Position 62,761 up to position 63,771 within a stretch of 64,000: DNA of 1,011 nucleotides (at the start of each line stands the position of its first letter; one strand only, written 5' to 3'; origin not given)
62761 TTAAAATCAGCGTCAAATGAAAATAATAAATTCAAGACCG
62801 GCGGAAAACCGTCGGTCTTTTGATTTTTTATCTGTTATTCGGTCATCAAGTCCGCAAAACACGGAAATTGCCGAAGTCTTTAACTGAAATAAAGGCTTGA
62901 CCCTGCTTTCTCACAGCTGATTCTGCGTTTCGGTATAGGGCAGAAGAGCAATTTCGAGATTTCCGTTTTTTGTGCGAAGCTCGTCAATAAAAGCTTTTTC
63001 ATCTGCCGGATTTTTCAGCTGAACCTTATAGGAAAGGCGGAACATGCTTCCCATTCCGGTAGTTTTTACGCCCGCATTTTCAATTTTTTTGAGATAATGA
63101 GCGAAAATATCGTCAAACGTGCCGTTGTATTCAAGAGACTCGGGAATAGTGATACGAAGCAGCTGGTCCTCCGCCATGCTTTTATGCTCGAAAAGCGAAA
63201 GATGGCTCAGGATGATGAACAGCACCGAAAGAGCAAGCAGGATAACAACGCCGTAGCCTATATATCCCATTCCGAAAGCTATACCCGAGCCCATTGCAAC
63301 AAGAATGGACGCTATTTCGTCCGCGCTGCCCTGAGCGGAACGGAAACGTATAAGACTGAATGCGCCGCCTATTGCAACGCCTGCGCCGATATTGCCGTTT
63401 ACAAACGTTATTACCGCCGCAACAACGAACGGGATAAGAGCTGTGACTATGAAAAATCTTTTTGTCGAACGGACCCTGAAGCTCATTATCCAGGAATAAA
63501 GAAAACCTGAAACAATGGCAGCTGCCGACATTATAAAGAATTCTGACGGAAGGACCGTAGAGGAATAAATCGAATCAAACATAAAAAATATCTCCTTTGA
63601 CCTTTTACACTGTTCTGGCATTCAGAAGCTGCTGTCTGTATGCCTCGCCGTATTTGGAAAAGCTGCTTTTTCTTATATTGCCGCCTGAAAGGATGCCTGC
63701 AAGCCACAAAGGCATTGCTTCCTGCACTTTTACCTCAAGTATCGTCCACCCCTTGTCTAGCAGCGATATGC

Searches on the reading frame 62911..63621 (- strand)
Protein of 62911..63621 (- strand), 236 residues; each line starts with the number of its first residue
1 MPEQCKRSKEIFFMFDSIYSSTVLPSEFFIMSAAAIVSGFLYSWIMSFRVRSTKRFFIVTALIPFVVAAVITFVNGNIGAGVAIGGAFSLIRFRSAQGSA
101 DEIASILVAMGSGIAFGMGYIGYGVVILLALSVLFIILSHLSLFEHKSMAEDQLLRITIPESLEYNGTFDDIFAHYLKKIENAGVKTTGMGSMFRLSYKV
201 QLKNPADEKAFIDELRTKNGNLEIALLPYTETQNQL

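Call 9: search_protein_families(library=pfam, proteins=[window:62911-63621:-], max_evalue=0.001)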
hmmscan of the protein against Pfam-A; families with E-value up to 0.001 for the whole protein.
window:62911-63621:- (236 aa): 1 family
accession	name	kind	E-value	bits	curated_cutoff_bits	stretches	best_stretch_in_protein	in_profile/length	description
PF16316.10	DUF4956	-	1.1e-10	41.9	30.6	1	46-151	12-122/169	Domain of unknown function (DUF4956)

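Call 68: find_encoding_contigs(protein=window:62911-63621:-, flank=10000, max_places=2)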
Protein window:62911-63621:- (236 aa): no gene with exactly this product is on record in the collection.
